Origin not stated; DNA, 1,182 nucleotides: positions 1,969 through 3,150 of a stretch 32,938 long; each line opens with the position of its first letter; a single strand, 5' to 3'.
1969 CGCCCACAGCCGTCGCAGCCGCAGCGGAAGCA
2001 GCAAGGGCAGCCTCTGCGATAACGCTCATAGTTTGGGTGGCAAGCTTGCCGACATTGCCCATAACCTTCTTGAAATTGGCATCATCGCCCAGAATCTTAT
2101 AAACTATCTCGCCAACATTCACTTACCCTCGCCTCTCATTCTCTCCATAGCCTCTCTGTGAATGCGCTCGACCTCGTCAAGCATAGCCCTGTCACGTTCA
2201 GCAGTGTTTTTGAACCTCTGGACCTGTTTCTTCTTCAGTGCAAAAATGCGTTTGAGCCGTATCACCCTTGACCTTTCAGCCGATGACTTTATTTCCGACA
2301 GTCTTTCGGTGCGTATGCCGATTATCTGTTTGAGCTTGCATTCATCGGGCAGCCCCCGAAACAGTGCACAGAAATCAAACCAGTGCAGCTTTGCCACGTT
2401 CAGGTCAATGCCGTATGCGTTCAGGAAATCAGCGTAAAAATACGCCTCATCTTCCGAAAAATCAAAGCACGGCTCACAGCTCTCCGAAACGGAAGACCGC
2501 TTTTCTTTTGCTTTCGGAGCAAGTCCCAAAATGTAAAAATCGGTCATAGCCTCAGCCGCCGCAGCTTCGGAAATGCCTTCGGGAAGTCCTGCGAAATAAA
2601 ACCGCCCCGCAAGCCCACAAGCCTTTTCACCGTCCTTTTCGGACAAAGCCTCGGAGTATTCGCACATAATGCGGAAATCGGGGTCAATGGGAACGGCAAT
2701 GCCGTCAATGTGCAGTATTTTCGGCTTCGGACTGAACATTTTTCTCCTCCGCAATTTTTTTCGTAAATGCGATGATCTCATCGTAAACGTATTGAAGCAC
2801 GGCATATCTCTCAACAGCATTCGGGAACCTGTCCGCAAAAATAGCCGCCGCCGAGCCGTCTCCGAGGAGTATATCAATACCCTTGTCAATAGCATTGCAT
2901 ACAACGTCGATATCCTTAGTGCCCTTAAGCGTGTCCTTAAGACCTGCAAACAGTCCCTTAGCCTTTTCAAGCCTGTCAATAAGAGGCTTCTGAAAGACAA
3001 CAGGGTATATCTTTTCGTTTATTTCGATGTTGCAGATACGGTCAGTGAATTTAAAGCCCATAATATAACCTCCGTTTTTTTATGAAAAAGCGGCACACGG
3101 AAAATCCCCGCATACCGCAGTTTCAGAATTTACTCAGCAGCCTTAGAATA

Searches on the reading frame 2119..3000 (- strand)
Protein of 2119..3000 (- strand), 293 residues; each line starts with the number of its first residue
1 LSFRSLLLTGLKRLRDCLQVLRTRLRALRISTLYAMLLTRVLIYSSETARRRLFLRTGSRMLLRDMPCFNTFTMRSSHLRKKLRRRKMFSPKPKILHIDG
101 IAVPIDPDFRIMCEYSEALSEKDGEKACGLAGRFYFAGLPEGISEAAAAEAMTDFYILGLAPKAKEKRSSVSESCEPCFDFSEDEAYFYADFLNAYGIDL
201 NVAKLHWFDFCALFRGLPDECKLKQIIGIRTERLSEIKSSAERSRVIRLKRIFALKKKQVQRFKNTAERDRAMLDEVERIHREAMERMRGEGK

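Call 47: search_protein_families(library=pfam, proteins=[window:2119-3000:-], max_evalue=0.001)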
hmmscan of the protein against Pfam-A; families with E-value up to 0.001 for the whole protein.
window:2119-3000:- (293 aa): 1 family
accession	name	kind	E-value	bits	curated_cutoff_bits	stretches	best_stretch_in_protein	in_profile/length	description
PF06854.16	Phage_Gp15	-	5.5e-28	98.5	23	1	93-255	6-170/170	Bacteriophage Gp15 protein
